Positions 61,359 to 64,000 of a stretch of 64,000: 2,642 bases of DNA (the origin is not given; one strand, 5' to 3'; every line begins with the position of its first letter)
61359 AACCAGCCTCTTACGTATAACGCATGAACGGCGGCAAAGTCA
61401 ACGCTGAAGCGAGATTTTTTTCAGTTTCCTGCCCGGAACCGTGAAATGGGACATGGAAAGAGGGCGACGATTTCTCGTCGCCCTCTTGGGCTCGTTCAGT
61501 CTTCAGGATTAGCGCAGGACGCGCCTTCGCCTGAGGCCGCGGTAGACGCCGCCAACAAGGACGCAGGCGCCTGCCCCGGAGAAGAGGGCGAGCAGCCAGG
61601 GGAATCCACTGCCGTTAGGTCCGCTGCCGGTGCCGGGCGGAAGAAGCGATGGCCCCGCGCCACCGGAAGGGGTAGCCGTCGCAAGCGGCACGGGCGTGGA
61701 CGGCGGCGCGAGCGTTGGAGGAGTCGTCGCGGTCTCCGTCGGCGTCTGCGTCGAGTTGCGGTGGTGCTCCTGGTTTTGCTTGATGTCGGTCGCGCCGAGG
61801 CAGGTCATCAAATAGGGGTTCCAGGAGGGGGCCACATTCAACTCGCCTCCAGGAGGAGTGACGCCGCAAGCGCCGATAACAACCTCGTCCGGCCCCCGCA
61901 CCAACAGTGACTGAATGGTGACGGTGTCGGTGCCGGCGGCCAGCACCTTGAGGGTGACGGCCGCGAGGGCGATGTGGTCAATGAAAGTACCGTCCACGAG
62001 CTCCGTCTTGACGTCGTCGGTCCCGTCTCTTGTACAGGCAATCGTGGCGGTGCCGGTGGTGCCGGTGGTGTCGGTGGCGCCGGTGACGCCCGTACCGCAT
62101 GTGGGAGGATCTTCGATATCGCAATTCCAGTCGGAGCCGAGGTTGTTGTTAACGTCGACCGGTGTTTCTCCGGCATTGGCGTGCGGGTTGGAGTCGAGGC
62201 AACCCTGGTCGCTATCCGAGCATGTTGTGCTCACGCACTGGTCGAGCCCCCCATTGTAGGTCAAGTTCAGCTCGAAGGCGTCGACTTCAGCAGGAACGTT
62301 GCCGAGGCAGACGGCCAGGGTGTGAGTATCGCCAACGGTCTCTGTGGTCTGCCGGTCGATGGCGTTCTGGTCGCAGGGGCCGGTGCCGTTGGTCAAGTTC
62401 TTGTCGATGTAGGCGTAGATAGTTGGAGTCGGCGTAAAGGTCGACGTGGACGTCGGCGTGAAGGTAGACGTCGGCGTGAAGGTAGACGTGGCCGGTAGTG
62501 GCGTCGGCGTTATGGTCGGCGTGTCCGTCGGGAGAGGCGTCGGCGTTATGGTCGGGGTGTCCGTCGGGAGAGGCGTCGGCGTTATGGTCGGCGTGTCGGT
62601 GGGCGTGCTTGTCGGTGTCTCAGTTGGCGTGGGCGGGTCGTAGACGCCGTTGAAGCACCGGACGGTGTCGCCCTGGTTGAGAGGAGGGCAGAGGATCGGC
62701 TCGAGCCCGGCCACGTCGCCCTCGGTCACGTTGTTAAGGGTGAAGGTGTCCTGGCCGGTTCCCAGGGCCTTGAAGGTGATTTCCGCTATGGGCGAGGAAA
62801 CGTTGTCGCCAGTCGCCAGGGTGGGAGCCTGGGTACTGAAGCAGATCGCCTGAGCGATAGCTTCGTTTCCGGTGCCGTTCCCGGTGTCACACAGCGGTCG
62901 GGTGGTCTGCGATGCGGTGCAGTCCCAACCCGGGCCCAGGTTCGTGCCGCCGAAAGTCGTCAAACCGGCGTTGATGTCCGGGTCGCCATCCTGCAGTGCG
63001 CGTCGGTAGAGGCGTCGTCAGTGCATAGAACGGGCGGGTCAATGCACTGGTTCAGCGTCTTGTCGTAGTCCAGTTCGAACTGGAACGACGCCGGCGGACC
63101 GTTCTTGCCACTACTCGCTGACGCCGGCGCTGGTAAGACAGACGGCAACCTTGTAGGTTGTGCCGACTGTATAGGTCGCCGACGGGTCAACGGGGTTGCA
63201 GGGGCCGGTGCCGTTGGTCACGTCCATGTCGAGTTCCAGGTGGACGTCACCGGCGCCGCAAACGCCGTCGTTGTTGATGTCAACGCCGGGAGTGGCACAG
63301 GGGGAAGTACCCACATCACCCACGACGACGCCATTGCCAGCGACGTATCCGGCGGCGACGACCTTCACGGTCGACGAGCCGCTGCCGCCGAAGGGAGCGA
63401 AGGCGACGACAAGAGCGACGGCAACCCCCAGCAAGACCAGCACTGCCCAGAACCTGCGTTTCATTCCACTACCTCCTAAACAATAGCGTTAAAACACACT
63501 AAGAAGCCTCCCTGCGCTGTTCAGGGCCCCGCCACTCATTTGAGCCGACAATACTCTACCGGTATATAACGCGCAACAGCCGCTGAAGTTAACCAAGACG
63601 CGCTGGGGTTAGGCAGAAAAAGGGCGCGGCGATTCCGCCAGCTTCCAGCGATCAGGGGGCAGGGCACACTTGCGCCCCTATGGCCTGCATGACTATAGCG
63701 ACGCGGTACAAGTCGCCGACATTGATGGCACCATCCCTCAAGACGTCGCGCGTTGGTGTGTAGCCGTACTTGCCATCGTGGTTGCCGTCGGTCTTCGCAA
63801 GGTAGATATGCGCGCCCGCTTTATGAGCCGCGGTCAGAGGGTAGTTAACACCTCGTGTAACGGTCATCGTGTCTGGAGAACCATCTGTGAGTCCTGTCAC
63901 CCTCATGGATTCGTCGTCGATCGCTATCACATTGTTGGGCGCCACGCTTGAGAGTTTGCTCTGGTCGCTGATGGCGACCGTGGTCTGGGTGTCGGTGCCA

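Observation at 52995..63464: Four tandem sortase paralogues next to a battery of surface proteins with PP(K/N/G)TG sorting signals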

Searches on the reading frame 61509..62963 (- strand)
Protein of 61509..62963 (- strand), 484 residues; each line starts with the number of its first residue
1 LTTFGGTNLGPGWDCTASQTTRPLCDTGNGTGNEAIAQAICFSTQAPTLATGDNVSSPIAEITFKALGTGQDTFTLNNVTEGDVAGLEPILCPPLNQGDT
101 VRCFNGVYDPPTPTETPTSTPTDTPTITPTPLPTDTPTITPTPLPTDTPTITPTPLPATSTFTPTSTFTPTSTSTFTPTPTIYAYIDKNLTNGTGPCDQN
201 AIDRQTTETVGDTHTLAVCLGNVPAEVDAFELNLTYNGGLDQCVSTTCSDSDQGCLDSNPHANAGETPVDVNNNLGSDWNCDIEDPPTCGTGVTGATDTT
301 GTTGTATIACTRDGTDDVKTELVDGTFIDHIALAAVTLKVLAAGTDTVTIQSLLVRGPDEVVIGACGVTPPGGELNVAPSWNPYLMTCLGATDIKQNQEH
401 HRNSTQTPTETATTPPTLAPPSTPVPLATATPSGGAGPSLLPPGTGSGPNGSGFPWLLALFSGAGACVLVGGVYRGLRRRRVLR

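Call 3: search_protein_families(library=pfam, proteins=[window:61509-62963:-], max_evalue=0.01)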
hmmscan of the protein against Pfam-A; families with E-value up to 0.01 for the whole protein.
window:61509-62963:- (484 aa): 1 family
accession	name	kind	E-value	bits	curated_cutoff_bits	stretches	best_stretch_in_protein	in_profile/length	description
PF00963.24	Cohesin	-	0.0065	17.1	24.1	0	202-247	5-50/139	Cohesin domain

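Call 4: search_protein_families(library=ncbifam, proteins=[window:61509-62963:-], max_evalue=0.01)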
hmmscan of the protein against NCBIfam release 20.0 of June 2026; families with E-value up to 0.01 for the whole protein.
window:61509-62963:- (484 aa): 0 families

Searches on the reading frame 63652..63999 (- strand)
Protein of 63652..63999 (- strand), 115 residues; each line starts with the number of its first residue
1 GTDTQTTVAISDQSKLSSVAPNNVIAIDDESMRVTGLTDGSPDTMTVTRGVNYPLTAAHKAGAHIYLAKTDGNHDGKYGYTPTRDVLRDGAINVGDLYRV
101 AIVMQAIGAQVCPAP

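Call 63: search_protein_families(library=pfam, proteins=[window:63652-63999:-], max_evalue=0.01)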
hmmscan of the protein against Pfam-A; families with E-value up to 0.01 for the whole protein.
window:63652-63999:- (115 aa): 0 families
